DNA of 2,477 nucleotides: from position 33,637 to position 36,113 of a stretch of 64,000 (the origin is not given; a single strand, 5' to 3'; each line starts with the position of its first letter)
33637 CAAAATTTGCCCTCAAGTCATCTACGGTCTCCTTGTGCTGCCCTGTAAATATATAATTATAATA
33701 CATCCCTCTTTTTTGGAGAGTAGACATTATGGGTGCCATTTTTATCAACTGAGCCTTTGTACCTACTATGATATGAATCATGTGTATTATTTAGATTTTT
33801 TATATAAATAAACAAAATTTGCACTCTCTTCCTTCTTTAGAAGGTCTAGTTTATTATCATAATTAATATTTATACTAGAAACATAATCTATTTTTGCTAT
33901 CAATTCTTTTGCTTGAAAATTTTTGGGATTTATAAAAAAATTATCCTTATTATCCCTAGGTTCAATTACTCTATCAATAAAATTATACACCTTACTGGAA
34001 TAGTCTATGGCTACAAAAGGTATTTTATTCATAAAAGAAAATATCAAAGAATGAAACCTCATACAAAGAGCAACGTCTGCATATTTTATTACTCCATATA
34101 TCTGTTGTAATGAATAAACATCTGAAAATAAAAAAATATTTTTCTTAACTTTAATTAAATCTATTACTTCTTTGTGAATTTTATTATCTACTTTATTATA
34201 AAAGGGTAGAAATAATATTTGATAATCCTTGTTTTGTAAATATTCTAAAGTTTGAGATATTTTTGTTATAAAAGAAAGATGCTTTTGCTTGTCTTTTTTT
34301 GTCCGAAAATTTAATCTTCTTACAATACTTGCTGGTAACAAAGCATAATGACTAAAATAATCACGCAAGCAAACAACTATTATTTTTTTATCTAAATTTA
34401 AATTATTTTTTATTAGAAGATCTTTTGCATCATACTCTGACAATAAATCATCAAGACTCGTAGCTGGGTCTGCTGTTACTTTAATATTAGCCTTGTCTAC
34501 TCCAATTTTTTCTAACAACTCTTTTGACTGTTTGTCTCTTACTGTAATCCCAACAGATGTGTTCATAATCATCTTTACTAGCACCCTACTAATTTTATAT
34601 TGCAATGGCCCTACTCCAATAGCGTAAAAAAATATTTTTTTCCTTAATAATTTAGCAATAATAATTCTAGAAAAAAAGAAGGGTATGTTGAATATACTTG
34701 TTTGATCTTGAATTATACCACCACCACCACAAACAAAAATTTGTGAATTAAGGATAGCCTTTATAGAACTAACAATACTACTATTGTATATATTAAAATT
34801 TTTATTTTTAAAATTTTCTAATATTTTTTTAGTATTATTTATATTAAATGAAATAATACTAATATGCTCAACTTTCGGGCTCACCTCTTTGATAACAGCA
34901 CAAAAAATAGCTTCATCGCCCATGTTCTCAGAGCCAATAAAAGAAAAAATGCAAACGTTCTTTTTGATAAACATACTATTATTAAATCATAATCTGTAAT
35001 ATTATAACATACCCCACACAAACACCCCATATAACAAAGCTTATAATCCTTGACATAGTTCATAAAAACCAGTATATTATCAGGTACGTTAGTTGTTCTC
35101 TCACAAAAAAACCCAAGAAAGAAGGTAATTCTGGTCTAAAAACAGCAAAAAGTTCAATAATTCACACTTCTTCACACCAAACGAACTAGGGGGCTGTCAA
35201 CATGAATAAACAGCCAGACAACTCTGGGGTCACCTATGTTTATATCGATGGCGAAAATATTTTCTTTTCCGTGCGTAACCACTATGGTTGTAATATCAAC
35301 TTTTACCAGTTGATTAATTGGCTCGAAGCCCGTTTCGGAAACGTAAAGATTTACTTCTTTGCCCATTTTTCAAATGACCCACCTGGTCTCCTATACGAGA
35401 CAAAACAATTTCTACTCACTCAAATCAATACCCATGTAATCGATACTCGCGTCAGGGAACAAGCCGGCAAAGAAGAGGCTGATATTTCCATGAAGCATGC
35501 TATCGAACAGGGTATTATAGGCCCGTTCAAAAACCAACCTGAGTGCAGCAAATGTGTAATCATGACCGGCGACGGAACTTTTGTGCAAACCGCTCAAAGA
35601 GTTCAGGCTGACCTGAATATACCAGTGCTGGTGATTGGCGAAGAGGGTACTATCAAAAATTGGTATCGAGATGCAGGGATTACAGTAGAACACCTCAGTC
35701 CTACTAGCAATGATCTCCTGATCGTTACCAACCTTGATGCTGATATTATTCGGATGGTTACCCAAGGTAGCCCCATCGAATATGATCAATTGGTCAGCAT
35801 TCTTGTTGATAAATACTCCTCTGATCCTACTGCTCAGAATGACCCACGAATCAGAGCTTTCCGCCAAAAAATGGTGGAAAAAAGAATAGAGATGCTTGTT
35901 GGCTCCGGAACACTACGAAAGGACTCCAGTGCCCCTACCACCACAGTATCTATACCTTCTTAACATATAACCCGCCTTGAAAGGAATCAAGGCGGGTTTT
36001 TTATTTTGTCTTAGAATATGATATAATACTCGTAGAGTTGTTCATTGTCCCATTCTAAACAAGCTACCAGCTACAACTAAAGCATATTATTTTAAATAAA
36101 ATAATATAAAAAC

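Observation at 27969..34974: Cell-envelope glycan cluster: two GT2 polyprenyl-P sugar synthases, two GT-C (PMT/ArnT-like) transferases, a UDP-GlcNAc 2-epimerase and a pyruvyl transferase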

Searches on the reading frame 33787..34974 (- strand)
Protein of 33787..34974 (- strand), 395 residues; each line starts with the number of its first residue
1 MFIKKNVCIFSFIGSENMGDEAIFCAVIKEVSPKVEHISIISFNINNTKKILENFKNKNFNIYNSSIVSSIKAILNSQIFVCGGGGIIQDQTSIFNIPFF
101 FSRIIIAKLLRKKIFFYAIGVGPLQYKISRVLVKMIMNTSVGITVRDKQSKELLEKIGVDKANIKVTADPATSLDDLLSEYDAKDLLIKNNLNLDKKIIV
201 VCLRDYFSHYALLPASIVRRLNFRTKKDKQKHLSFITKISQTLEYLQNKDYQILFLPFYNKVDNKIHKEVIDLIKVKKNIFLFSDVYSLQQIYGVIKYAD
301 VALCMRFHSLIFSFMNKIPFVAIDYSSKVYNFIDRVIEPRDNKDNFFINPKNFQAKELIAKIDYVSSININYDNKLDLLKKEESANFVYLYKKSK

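Call 3: search_protein_families(library=pfam, proteins=[window:33787-34974:-], max_evalue=0.1)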
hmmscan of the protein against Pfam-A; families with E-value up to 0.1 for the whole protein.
window:33787-34974:- (395 aa): 2 families
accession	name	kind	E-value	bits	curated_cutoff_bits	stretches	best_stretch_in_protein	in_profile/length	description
PF04230.19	PS_pyruv_trans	-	7.2e-42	144.6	25.3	1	17-327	1-280/280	Polysaccharide pyruvyl transferase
PF22625.2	ECR1_N_2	-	0.012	15.8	27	1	248-281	12-45/51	Exosome RNA binding protein RRP4 N-terminal domain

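Call 4: search_protein_families(library=ncbifam, proteins=[window:33787-34974:-], max_evalue=0.1)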
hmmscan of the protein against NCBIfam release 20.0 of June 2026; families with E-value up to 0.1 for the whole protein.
window:33787-34974:- (395 aa): 4 families
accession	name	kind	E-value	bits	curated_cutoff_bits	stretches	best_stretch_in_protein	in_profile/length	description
TIGR03609.1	S_layer_CsaB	equivalog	5.6e-58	196.6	213.1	1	7-339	2-292/301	polysaccharide pyruvyl transferase CsaB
NF007452.0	PRK10017.1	equivalog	2.5e-06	26.6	399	1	100-330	137-359/426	colanic acid biosynthesis pyruvyl transferase WcaK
TIGR04006.1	wcaK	equivalog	2.5e-05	23.3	727.1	1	83-330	124-359/426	colanic acid biosynthesis pyruvyl transferase WcaK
NF000397.2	blaACC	exception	0.017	14.1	850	1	126-192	172-235/385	ACC family cephalosporin-hydrolyzing class C beta-lactamase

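Call 15: search_solved_structures(query=window:33787-34974:-, max_evalue=0.001)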
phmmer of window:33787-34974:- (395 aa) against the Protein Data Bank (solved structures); distinct sequences matched with E-value up to 0.001: 0.

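Call 33: find_homologous_proteins(query=window:33787-34974:-)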
Query window:33787-34974:- (395 aa): 22 proteins with E <= 0.001 among 5811 candidates.
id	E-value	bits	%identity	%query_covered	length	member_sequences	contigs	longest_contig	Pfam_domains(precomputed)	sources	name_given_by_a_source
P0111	1.0e-248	842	100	100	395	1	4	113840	PF04230.20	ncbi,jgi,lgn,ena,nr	ncbi:hypothetical protein HON36_00205 [Candidatus Parcubacteria bacterium]|jgi:polysaccharide pyruvy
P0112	4.4e-245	831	100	98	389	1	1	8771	PF04230.20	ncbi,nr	ncbi:hypothetical protein HN859_02745, partial [Candidatus Parcubacteria bacterium]|nr:hypothetical 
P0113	3.4e-166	571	100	69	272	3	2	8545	PF04230.20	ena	-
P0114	9.6e-97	342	45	99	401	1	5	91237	PF04230.20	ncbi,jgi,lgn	-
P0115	1.5e-92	329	47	92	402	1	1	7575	PF04230.20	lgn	-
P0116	3.0e-91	324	45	91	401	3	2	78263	PF04230.20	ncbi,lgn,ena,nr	ncbi:MAG: polysaccharide pyruvyl transferase family protein [Nanoarchaeota archaeon]|nr:polysacchari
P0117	1.8e-88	315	45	84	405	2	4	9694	PF04230.20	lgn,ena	-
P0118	1.1e-68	250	38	97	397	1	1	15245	PF04230.20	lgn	-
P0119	7.9e-58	214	36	92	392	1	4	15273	PF04230.20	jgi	jgi:polysaccharide pyruvyl transferase WcaK-like protein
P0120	3.1e-56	209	35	98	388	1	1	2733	PF04230.20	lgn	-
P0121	2.6e-36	144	28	99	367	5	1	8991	PF04230.20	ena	-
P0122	1.1e-35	142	28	99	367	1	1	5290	PF04230.20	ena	-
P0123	1.0e-31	129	28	85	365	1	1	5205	PF04230.20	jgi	jgi:polysaccharide pyruvyl transferase CsaB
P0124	1.7e-30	125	27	81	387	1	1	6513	PF04230.20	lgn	-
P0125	1.4e-27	115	31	91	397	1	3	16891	PF04230.20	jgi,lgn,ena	jgi:polysaccharide pyruvyl transferase WcaK-like protein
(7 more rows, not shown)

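Call 34: find_encoding_contigs(protein=P0114, flank=10000, max_places=2)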
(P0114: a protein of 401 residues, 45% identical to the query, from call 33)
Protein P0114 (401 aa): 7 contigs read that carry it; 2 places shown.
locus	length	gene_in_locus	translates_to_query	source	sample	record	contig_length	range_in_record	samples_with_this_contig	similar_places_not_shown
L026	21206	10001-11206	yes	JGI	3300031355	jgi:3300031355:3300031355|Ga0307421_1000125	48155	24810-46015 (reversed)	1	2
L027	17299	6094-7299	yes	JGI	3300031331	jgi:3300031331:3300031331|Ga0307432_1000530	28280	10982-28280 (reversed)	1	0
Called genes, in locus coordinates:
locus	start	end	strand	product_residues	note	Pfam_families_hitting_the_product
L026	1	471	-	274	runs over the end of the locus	PF03279:Lip_A_acyltrans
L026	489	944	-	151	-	PF00692:dUTPase, PF22769:DCD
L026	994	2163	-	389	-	-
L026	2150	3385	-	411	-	PF00675:Peptidase_M16, PF05193:Peptidase_M16_C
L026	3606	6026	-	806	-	PF09586:YfhO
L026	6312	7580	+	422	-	PF01943:Polysacc_synt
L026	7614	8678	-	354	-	PF13439:Glyco_transf_4, PF13477:Glyco_trans_4_2, PF13579:Glyco_trans_4_4, PF00534:Glycos_transf_1, PF13692:Glyco_trans_1_4, PF13524:Glyco_trans_1_2 (weak)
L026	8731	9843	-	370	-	PF02350:Epimerase_2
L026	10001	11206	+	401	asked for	PF04230:PS_pyruv_trans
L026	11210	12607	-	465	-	PF00884:Sulfatase, PF01663:Phosphodiest (weak), PF16347:SGSH_C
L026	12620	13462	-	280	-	PF01522:Polysacc_deac_1 (weak)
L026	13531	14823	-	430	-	PF01663:Phosphodiest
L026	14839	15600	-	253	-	PF01925:TauE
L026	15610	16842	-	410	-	PF00009:GTP_EFTU, PF01926:MMR_HSR1 (weak), PF03144:GTP_EFTU_D2, PF22594:GTP-eEF1A_C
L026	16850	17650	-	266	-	PF01507:PAPS_reduct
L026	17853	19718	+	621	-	PF00801:PKD (weak), PF23381:Beta-prop_IFT122_1st (faint), PF18911:PKD_4 (weak), PF23414:Beta-prop_EML_2 (faint), PF01731:Arylesterase (faint), PF21783:YNCE (faint), PF25174:Beta-prop_THOC3 (faint), PF10282:Lactonase (weak)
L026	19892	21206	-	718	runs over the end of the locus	PF01751:Toprim, PF01131:Topoisom_bac, PF01396:Zn_ribbon_Top1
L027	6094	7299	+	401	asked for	PF04230:PS_pyruv_trans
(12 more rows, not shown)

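Call 35: find_encoding_contigs(protein=P0116, flank=10000, max_places=2)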
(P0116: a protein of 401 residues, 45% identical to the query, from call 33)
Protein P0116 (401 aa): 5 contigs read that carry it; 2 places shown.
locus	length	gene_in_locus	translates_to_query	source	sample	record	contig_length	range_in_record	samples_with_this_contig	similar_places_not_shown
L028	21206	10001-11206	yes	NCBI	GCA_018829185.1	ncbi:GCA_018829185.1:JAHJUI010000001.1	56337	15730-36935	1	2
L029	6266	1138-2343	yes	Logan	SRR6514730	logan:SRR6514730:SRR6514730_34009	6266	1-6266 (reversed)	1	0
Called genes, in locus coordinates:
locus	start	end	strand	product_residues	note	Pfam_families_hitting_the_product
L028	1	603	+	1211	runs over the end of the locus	-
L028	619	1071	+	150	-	-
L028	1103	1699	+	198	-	-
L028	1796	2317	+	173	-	-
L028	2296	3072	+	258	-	PF08843:AbiEii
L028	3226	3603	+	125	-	-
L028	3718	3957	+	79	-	-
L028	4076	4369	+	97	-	-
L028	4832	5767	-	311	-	PF02661:Fic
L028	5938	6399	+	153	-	PF03073:TspO_MBR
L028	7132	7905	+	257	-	-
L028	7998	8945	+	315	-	PF00535:Glycos_transf_2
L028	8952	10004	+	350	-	PF13439:Glyco_transf_4, PF13579:Glyco_trans_4_4, PF00534:Glycos_transf_1, PF13692:Glyco_trans_1_4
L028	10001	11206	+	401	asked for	PF04230:PS_pyruv_trans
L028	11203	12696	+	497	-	PF13231:PMT_2 (weak)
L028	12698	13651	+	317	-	PF03706:LPG_synthase_TM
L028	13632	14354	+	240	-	-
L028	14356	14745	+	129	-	-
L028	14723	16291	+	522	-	PF13231:PMT_2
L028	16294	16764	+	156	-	PF07760:DUF1616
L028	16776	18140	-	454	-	-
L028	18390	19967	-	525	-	-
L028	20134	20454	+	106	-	PF13462:Thioredoxin_4 (faint)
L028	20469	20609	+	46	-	-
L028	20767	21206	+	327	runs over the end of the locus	PF14528:LAGLIDADG_3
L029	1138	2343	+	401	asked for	PF04230:PS_pyruv_trans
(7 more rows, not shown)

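Call 58: find_related_loci(query=A4, collection=metagenome_contigs, flank=8000)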
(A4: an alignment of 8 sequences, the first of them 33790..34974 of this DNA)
Query A4 (395 aa) in metagenome_contigs; peptide patterns used: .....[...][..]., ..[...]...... (x = any residue, [..] = any of these).
238 stretches matched a pattern; 27 encode a relative of the query (tblastn E <= 1e-3); 27 distinct loci.
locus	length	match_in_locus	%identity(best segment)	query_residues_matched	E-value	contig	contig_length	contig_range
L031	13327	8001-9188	45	2-392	5e-104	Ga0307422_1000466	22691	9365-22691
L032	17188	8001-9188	45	2-392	5e-104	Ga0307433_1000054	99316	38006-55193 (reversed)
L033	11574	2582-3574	45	5-334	3e-96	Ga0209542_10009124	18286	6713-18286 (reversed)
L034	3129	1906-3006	47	2-367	3e-97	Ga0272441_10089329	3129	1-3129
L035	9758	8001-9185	44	3-392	3e-90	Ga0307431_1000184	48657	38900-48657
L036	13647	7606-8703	46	3-367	5e-89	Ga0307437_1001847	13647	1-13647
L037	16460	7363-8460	46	3-367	1e-88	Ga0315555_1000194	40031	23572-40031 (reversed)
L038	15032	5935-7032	46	3-367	1e-88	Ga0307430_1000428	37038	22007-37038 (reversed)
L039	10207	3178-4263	45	5-365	3e-86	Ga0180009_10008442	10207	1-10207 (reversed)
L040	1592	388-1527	31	3-390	7e-69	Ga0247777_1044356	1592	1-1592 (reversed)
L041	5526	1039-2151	32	7-387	3e-64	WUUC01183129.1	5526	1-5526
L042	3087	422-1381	35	7-336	2e-51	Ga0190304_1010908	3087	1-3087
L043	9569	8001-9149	31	5-386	8e-46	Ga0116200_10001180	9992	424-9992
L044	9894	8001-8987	27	4-333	2e-42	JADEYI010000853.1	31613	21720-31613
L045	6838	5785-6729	31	5-336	1e-41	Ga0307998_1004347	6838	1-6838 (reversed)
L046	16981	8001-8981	32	4-334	2e-41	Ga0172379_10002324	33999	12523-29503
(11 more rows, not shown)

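Call 63: search_protein_families(library=pfam, proteins=[L043:370-1632:+, L043:1688-2656:+, L043:2619-3737:+, L043:3740-4654:+, L043:4629-5711:+, L043:5663-6178:+, L043:6193-7641:+, L043:7992-9182:+], max_evalue=0.001)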
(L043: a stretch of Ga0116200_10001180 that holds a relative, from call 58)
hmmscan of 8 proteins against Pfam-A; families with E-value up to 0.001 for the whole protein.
L043:370-1632:+ (420 aa): 6 families
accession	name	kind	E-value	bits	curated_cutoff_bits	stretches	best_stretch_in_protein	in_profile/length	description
PF03721.20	UDPG_MGDP_dh_N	-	3.9e-40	137.9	27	1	7-174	2-181/187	UDP-glucose/GDP-mannose dehydrogenase family, NAD binding domain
PF00984.24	UDPG_MGDP_dh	-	1.6e-26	92.7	25.4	1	194-283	1-93/94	UDP-glucose/GDP-mannose dehydrogenase family, central domain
PF03720.21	UDPG_MGDP_dh_C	-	1.3e-23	83.8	30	1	310-406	1-102/103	UDP-glucose/GDP-mannose dehydrogenase family, UDP binding domain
PF03446.21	NAD_binding_2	-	1.2e-06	29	21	1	8-130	2-109/161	NAD binding domain of 6-phosphogluconate dehydrogenase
PF01210.29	NAD_Gly3P_dh_N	-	8.8e-05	23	23.1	0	8-86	2-85/158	NAD-dependent glycerol-3-phosphate dehydrogenase N-terminus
PF02826.25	2-Hacid_dh_C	-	0.00067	19.5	25.1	0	5-64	36-93/178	D-isomer specific 2-hydroxyacid dehydrogenase, NAD binding domain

L043:1688-2656:+ (322 aa): 3 families
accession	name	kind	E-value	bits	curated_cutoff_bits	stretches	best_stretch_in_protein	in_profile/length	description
PF00535.33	Glycos_transf_2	-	8.1e-28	97.9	23.3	1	5-165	2-164/168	Glycosyl transferase family 2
PF13641.12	Glyco_tranf_2_3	-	3.4e-05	24.4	27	1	3-122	3-128/230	Glycosyltransferase like family 2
PF10111.15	Glyco_tranf_2_2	-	7.1e-05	22.9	27.3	1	5-94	2-95/276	Glycosyltransferase like family 2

L043:2619-3737:+ (372 aa): 1 family
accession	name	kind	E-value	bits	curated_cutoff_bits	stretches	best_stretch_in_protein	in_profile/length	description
PF02350.25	Epimerase_2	-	1.2e-55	189.2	30.6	1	34-323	2-292/347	UDP-N-acetylglucosamine 2-epimerase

L043:3740-4654:+ (304 aa): 3 families
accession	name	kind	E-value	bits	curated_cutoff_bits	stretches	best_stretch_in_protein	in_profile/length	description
PF01522.26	Polysacc_deac_1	-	4.8e-18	65.7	23.1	1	14-178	17-123/124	Polysaccharide deacetylase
PF10096.14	DUF2334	-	4.3e-06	26.9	26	1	106-266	59-199/203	Uncharacterized protein conserved in bacteria (DUF2334)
PF03065.20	Glyco_hydro_57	-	1.5e-05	24.9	21.2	1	108-179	97-169/291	Glycosyl hydrolase family 57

L043:4629-5711:+ (360 aa): 3 families
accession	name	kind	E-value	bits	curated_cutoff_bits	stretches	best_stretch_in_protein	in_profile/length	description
PF13480.13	Acetyltransf_6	-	4e-19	69.6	22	1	159-290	4-140/143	Acetyltransferase (GNAT) domain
PF02388.22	FemAB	-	2.9e-16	59.7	24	2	142-230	153-239/406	FemAB family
PF04339.18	FemAB_like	-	0.0004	20.1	27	0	156-285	177-312/369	Peptidogalycan biosysnthesis/recognition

L043:5663-6178:+ (171 aa): 2 families
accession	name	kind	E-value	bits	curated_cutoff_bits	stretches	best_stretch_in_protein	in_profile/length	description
PF00132.30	Hexapep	-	2.6e-10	40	27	1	112-145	3-36/36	Bacterial transferase hexapeptide (six repeats)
PF14602.12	Hexapep_2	-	3.2e-09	36.8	27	1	111-145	2-34/34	Hexapeptide repeat of succinyl-transferase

L043:6193-7641:+ (482 aa): 3 families
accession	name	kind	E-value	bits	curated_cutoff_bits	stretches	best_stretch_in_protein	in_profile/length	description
PF04055.27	Radical_SAM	-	3e-20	73.5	29.5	1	182-345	3-165/166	Radical SAM superfamily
PF02310.24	B12-binding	-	1.3e-13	51.2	32.1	1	20-122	14-120/121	B12 binding domain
PF13353.11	Fer4_12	-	0.00064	20.5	22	0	184-253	13-82/137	4Fe-4S single cluster domain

L043:7992-9182:+ (396 aa): 1 family
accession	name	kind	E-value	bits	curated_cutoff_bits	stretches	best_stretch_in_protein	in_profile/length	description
PF04230.19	PS_pyruv_trans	-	3.4e-46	158.9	25.3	1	16-325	1-278/280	Polysaccharide pyruvyl transferase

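Call 64: search_protein_families(library=pfam, proteins=[L046:843-1970:+, L046:2398-3120:+, L046:3132-3608:+, L046:3663-5288:+, L046:5308-6288:+, L046:6260-7336:+, L046:7351-7980:+, L046:9203-10159:+, L046:10083-10823:-, L046:10820-12334:-], max_evalue=0.001)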
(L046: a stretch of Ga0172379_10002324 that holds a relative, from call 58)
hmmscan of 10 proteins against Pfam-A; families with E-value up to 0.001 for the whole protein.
L046:843-1970:+ (375 aa): 1 family
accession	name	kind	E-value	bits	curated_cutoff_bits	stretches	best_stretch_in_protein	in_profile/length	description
PF01702.25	TGT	-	6e-150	499.7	26.3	1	19-375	2-344/357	Queuine tRNA-ribosyltransferase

L046:2398-3120:+ (240 aa): 4 families
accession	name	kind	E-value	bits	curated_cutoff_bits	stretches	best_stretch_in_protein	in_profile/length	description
PF13462.12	Thioredoxin_4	-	3.2e-32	112.4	23.2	1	73-234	6-165/165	Thioredoxin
PF01323.26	DSBA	-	1.1e-14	55.2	25.6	1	84-232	2-190/191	DSBA-like thioredoxin domain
PF13743.12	Thioredoxin_5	-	1.5e-08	35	27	1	164-219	113-168/186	Thioredoxin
PF13098.12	Thioredoxin_2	-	1.8e-07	31.9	27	1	79-231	4-103/104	Thioredoxin-like domain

L046:3132-3608:+ (158 aa): 0 families

L046:3663-5288:+ (541 aa): 2 families
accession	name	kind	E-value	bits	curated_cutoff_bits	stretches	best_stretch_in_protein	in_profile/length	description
PF13231.12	PMT_2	-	1.8e-12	48.2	26.1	1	66-220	4-155/160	Dolichyl-phosphate-mannose-protein mannosyltransferase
PF02366.24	PMT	-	5e-08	33.2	22.7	1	88-196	87-201/245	Dolichyl-phosphate-mannose-protein mannosyltransferase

L046:5308-6288:+ (326 aa): 2 families
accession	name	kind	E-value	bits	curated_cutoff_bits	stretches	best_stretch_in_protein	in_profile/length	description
PF00535.33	Glycos_transf_2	-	4.9e-21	75.8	23.3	1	14-175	2-164/168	Glycosyl transferase family 2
PF13641.12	Glyco_tranf_2_3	-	0.00069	20.1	27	1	12-132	3-128/230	Glycosyltransferase like family 2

L046:6260-7336:+ (358 aa): 4 families
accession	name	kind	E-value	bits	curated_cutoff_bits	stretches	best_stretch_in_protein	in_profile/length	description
PF13692.12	Glyco_trans_1_4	-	3.9e-28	98.9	27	1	181-320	2-139/142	Glycosyl transferases group 1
PF00534.26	Glycos_transf_1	-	7.1e-26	91.2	26.4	1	177-327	12-162/172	Glycosyl transferases group 1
PF13439.12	Glyco_transf_4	-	1.4e-12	48.5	28.5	1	34-156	38-169/170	Glycosyltransferase Family 4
PF20706.3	GT4-conflict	-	0.0001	21.8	26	1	242-293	271-317/385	Family 4 Glycosyltransferase in conflict systems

L046:7351-7980:+ (209 aa): 10 families
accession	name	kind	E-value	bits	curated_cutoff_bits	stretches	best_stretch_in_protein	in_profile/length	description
PF13489.12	Methyltransf_23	-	2.3e-22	79.9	27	1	31-182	11-163/164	Methyltransferase domain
PF08241.18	Methyltransf_11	-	6.8e-21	75.1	21.2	1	45-136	1-95/95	Methyltransferase domain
PF13649.12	Methyltransf_25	-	3.9e-15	56.8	27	1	45-132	2-97/97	Methyltransferase domain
PF08242.18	Methyltransf_12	-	8.7e-14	52.5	30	1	45-134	1-98/98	Methyltransferase domain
PF13847.12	Methyltransf_31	-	1.1e-13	51.5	27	1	40-140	3-113/145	Methyltransferase domain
PF01209.24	Ubie_methyltran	-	2.2e-09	37.4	20.1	1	29-137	35-152/233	ubiE/COQ5 methyltransferase family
PF02353.26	CMAS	-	5.5e-09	36.2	27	1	29-114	51-140/273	Mycolic acid cyclopropane synthetase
PF07021.18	MetW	-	2.3e-08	34.3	21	1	39-150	12-119/193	Methionine biosynthesis protein MetW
PF01135.25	PCMT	-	0.0003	21.1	20.3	0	31-54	64-87/210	Protein-L-isoaspartate(D-aspartate) O-methyltransferase (PCMT)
PF05175.20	MTS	-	0.0003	20.9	23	1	30-86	21-79/170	Methyltransferase small domain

L046:9203-10159:+ (318 aa): 1 family
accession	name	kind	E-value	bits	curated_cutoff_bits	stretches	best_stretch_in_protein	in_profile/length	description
PF03706.18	LPG_synthase_TM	-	1.8e-21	77.4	33.4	1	12-288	5-299/302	Lysylphosphatidylglycerol synthase TM region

L046:10083-10823:- (246 aa): 0 families

L046:10820-12334:- (504 aa): 3 families
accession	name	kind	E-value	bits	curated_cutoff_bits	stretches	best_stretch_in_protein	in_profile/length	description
PF09913.15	DUF2142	-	8.3e-16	58.2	30.1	1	21-456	1-393/395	Predicted membrane protein (DUF2142)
PF13231.12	PMT_2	-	1.7e-07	32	26.1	1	173-312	19-154/160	Dolichyl-phosphate-mannose-protein mannosyltransferase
PF02366.24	PMT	-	0.00063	19.8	22.7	1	175-324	82-239/245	Dolichyl-phosphate-mannose-protein mannosyltransferase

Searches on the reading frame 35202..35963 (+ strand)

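Call 8: search_protein_families(library=pfam, proteins=[window:35202-35963:+], max_evalue=0.001)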
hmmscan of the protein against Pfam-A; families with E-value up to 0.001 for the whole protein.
window:35202-35963:+ (253 aa): 1 family
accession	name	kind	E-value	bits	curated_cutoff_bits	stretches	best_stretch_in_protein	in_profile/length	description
PF01936.24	NYN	-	1e-07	33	24.2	1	11-150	2-130/145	NYN domain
